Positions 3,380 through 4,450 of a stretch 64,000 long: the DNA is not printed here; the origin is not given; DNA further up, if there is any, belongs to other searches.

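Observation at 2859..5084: Low-GC islet: truncated C5 methyltransferase coupled to a DUF3883-like nuclease, followed by an apparently unprotected DUF4928/PstI-like endonuclease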

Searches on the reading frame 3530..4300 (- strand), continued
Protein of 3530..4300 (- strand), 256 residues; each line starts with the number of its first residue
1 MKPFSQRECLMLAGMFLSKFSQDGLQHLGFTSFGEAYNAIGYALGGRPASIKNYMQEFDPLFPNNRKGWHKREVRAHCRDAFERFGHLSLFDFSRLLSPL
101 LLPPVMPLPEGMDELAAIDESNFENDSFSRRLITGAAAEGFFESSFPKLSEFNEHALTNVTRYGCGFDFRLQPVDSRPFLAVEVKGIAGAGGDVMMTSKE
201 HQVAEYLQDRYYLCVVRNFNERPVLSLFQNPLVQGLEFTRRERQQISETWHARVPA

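Call 39: search_protein_families(library=pfam, proteins=[L022:5673-6119:+, L043:5754-6182:+, L025:1691-2416:+, L026:5726-6646:+, L055:2092-2595:+, L079:1656-2270:+, L014:6032-6526:+, L028:5886-6584:+, L052:5692-5979:+, L030:5744-8116:+], max_evalue=0.1)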
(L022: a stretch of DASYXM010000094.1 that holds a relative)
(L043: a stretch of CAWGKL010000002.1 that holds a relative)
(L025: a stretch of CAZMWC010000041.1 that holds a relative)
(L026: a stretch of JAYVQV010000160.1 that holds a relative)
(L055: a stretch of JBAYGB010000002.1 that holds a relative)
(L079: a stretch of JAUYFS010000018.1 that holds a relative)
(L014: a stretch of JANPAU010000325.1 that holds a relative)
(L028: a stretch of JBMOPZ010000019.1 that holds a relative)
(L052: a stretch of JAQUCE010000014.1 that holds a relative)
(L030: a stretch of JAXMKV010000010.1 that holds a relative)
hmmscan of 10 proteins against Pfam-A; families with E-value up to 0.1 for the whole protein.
L022:5673-6119:+ (149 aa): 2 families
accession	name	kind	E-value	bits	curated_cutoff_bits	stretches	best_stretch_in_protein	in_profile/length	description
PF17718.6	DUF5563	-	0.0028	17.6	25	1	16-78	60-117/192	Family of unknown function (DUF5563)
PF25404.1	PH_29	-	0.078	12.9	27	1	90-128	59-96/155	PH-like domain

L043:5754-6182:+ (143 aa): 0 families

L025:1691-2416:+ (242 aa): 0 families

L026:5726-6646:+ (307 aa): 0 families

L055:2092-2595:+ (168 aa): 1 family
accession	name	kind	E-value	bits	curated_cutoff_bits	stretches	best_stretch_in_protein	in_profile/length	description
PF11463.14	R-HINP1I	-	2.8e-73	246.2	25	1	1-166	43-208/208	R.HinP1I restriction endonuclease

L079:1656-2270:+ (205 aa): 1 family
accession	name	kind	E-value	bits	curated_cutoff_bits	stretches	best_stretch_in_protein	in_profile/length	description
PF11463.14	R-HINP1I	-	4.9e-84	281.4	25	1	2-203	7-208/208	R.HinP1I restriction endonuclease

L014:6032-6526:+ (165 aa): 0 families

L028:5886-6584:+ (233 aa): 1 family
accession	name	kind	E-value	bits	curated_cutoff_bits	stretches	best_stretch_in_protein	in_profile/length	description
PF09554.16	RE_HaeII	-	8.6e-84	282.1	25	1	5-221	120-338/338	HaeII restriction endonuclease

L052:5692-5979:+ (96 aa): 0 families

L030:5744-8116:+ (791 aa): 3 families
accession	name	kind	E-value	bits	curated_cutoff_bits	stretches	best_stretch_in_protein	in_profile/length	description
PF09823.15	DUF2357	-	1.6e-45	155.7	23.3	1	115-368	2-251/251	Domain of unknown function (DUF2357)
PF04411.18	PDDEXK_7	-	7.4e-29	101.4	22.1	1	395-569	1-162/164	PD-(D/E)XK nuclease superfamily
PF23418.1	DUF7108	-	0.042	14.3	27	0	531-569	21-59/84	Domain of unknown function (DUF7108)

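Call 41: predict_structure(alignment_id=A4)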
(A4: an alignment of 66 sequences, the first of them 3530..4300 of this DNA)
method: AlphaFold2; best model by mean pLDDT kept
length: 256 residues; sequences in the alignment: 66
mean_pLDDT: 84.4   pTM: 0.79
mean pLDDT of the five models: 84.4, 82.1, 82.1, 81.9, 81.7
residues with pLDDT >= 90: 126; 70-90: 93; 50-70: 27; < 50: 10
segments of 3 or more residues with pLDDT < 50: 119-128
pLDDT, mean of each block of 10 residues (from residue 1): 83 95 87 92 92 93 78 86 94 83 63 64 41 82 94 92 87 88 92 86 94 94 94 86 75 74
secondary structure, 60 per line:
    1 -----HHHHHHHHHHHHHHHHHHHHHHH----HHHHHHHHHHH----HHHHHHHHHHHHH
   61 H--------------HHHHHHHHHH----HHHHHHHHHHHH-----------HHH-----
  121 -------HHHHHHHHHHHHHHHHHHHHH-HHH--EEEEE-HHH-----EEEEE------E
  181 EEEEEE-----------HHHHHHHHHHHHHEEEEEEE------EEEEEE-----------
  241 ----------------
elements in order: H6-28 H33-43 H48-61 H76-85 H90-101 H128-148 E155-159 E169-173 E180-186 H198-210 E211-217 E224-229

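Call 44: fold_search(model_id=the predicted structure, library=pdb)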
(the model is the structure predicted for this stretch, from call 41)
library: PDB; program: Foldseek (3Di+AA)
matches with E <= 10: 188; with E <= 0.001: 0
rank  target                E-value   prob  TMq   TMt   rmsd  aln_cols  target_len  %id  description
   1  8a4b_A                3.6e-02  0.57  0.18  0.21  13.3       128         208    9  Structure of human Rep15:Rab3B_Q81L complex. (released 2022-08-10)
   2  8a4b_C                5.1e-02  0.57  0.18  0.21  12.8       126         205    9  Structure of human Rep15:Rab3B_Q81L complex. (released 2022-08-10)
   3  9qcc_M                6.0e-02  0.87  0.24  0.17   6.3       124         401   15  Activated XauSPARDA filament assembly with bound dsDNA substrate (released 2025-12-17)
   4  9qcc_Y                7.4e-02  0.93  0.27  0.19   5.7       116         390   14  Activated XauSPARDA filament assembly with bound dsDNA substrate (released 2025-12-17)
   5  8a4c_C                7.4e-02  0.51  0.19  0.23  13.6       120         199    9  Structure of human Rep15:Rab3B complex. (released 2022-08-10)
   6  9qcc_A                7.8e-02  0.85  0.26  0.17   6.2       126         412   13  Activated XauSPARDA filament assembly with bound dsDNA substrate (released 2025-12-17)
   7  8hmy_D                8.3e-02  0.80  0.25  0.44   8.4       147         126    8  Cryo-EM structure of the human pre-catalytic TSEN/pre-tRNA complex (released 2023-04-19)
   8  8a4c_A                8.3e-02  0.38  0.17  0.21  13.3       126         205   10  Structure of human Rep15:Rab3B complex. (released 2022-08-10)
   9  1gef_A                1.1e-01  0.87  0.23  0.44   6.7       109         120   16  Crystal structure of the archaeal holliday junction resolvase HJC (released 2001-03-21)
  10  9jsz_J                1.2e-01  0.91  0.26  0.18   6.8       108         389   15  active NbaSPARDA complexes (released 2025-04-02)
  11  9qcc_Q                1.3e-01  0.89  0.27  0.18   5.8       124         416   14  Activated XauSPARDA filament assembly with bound dsDNA substrate (released 2025-12-17)
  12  2cv8_B                1.3e-01  0.60  0.22  0.28   7.2       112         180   13  Crystal structure of tRNA-intron endonuclease from Sulfolobus tokodaii (released 2005-12-01)
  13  3ajv_D                1.4e-01  0.82  0.24  0.32   5.1       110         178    8  Splicing endonuclease from Aeropyrum pernix (released 2010-11-17)
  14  9jt2_F                1.9e-01  0.69  0.26  0.17   7.3       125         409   14  substrate-bound NbaSPARDA complexes (released 2025-04-02)
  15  5tgq                  2.0e-01  0.41  0.25  0.27  11.9       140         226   11  Restriction-modification system Type II R.SwaI, DNA free (released 2016-12-21)
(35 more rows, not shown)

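Call 54: search_protein_families(library=pfam, proteins=[L012:2057-2425:+, L012:2452-3609:+, L012:3782-4123:+, L012:3972-4946:+, L012:5747-6346:+, L012:6646-6978:+, L012:7275-7760:+, L012:8001-9356:+, L012:7580-8383:-, L012:6854-7123:+], max_evalue=0.01)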
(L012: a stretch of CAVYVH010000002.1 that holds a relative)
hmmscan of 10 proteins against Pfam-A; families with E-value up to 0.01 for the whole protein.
L012:2057-2425:+ (123 aa): 1 family
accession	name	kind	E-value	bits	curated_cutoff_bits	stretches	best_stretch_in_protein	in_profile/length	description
PF00145.23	DNA_methylase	-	5.1e-27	95.6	22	1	15-113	2-100/324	C-5 cytosine-specific DNA methylase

L012:2452-3609:+ (386 aa): 1 family
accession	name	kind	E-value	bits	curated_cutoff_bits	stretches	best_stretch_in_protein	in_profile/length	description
PF07498.18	Rho_N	-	0.0011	19.3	24.9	1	7-35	3-31/43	Rho termination factor, N-terminal domain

L012:3782-4123:+ (114 aa): 1 family
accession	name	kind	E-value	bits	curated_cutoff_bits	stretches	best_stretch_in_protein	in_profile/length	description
PF00145.23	DNA_methylase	-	3.1e-27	96.3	22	1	15-110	2-97/324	C-5 cytosine-specific DNA methylase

L012:3972-4946:+ (325 aa): 1 family
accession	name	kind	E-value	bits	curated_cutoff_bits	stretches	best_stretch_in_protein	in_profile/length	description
PF18762.7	Kinase-PolyVal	-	0.0064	16.9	27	0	120-296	6-153/160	Serine/Threonine/Tyrosine Kinase found in polyvalent proteins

L012:5747-6346:+ (200 aa): 1 family
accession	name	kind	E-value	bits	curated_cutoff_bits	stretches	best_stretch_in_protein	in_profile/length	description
PF16280.10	DUF4928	-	3.4e-14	53.3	25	1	27-186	138-294/306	Domain of unknown function (DUF4928)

L012:6646-6978:+ (111 aa): 1 family
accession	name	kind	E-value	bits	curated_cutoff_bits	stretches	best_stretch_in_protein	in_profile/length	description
PF00145.23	DNA_methylase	-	3.6e-14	53.4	22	1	26-97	2-72/324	C-5 cytosine-specific DNA methylase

L012:7275-7760:+ (162 aa): 0 families

L012:8001-9356:+ (452 aa): 3 families
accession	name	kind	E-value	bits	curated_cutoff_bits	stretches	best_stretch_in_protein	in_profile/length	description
PF03050.20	DDE_Tnp_IS66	-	2.1e-82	277.2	23.1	1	113-394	2-283/284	Transposase IS66 family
PF13817.11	DDE_Tnp_IS66_C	-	1.3e-07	32.1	30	1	401-438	1-38/39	IS66 C-terminal element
PF13005.12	zf-IS66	-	0.0026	18.6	27.3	1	63-91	12-41/46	zinc-finger binding domain of transposase IS66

L012:7580-8383:- (267 aa): 0 families

L012:6854-7123:+ (90 aa): 0 families

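Call 63: search_dna_similar(query=window:3530-4300:-, collection=plasmids, mode=protein, max_rows=25)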
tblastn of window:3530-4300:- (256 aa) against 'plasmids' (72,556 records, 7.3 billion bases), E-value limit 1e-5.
Records with a match: 1; places in all: 1; records where one place covers at least 80% of the query: 1.
Best place of each record, by identity: <60% 1.
By first word of the organism name: Hymenobacter 1.
By predicted mobility (MOB-suite, as given by PLSDB): non-mobilizable 1.
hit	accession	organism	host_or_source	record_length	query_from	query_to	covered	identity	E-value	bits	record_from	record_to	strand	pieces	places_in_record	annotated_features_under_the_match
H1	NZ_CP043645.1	Hymenobacter sp. NBH84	pure culture,soil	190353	7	231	88%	31.1%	2e-20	97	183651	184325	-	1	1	DUF3883 domain-containing protein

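Call 64: search_dna_similar(query=window:3530-4300:-, collection=phages, mode=protein, max_rows=15)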
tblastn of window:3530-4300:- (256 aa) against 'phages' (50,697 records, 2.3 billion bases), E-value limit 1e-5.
No match.

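Call 65: get_annotated_region(hit=H1, flank=5000)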
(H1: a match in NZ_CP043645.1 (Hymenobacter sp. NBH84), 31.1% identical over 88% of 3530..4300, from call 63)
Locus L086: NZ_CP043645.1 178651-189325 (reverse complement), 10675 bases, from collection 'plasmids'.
description: Hymenobacter sp. NBH84 plasmid unnamed1, complete sequence
organism: Hymenobacter sp. NBH84 (NCBI taxid 2596915)
taxonomy: Bacteria; Bacteroidota; Cytophagia; Cytophagales; Hymenobacteraceae; Hymenobacter; Hymenobacter sp. NBH84
host: -; source: pure culture,soil; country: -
typing (MOB-suite, as given by PLSDB): non-mobilizable
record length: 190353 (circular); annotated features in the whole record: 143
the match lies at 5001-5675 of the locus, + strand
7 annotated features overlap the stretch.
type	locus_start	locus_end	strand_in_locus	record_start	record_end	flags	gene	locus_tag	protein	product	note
CDS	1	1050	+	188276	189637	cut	-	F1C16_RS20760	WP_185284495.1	DNA cytosine methyltransferase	GO:0006304 - DNA modification [Evidence IEA]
CDS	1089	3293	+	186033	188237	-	-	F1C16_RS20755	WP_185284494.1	sensor histidine kinase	-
CDS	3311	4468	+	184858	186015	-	-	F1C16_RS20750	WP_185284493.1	hypothetical protein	-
CDS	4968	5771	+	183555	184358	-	-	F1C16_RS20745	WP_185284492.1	DUF3883 domain-containing protein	-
CDS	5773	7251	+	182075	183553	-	-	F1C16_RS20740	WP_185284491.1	ATP-binding protein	-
CDS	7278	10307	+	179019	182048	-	-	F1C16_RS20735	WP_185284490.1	Z1 domain-containing protein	-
CDS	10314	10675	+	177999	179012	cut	-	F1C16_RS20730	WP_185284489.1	PD-(D/E)XK motif protein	-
